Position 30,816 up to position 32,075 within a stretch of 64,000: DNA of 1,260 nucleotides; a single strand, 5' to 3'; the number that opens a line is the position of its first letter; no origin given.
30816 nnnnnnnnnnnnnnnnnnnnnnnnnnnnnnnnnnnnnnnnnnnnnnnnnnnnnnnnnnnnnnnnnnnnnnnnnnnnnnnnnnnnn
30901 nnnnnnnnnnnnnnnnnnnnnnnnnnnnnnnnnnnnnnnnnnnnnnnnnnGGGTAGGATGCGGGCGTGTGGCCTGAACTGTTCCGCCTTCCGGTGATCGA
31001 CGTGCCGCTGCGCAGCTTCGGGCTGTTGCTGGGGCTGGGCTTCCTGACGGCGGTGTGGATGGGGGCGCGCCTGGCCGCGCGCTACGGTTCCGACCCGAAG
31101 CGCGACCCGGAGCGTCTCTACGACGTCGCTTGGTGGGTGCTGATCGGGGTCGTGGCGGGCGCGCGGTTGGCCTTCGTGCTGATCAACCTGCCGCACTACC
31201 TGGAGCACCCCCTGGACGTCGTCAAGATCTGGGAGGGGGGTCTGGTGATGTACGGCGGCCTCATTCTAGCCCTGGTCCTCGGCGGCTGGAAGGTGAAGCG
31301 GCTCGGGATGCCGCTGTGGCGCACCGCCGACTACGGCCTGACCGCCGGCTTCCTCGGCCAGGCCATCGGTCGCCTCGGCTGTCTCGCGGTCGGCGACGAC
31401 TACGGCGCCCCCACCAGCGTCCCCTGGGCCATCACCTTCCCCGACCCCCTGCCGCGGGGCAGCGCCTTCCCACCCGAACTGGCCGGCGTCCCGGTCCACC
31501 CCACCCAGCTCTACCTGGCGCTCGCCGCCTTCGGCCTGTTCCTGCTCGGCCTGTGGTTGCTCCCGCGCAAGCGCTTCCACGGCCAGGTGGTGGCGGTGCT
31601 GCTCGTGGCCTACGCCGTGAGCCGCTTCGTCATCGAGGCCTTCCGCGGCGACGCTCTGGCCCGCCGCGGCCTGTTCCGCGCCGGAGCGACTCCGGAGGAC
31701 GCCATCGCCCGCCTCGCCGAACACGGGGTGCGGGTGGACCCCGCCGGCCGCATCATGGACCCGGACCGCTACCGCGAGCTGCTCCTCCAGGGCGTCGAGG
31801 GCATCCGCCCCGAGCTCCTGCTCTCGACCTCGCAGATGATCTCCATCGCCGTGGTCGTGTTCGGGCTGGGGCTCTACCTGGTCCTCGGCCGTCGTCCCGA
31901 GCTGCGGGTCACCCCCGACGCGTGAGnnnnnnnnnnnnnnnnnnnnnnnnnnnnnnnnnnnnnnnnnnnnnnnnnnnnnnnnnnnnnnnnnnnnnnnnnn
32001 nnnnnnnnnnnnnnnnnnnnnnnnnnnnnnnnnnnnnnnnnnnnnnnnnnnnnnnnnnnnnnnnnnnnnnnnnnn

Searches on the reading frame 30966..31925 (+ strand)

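Call 6: search_protein_families(library=pfam, proteins=[window:30966-31925:+], max_evalue=0.1)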
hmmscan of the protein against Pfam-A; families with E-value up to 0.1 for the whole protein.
window:30966-31925:+ (319 aa): 1 family
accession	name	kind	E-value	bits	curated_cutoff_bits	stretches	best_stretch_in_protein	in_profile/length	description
PF01790.23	LGT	-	6.4e-55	186.5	24.9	1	11-233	7-217/240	Prolipoprotein diacylglyceryl transferase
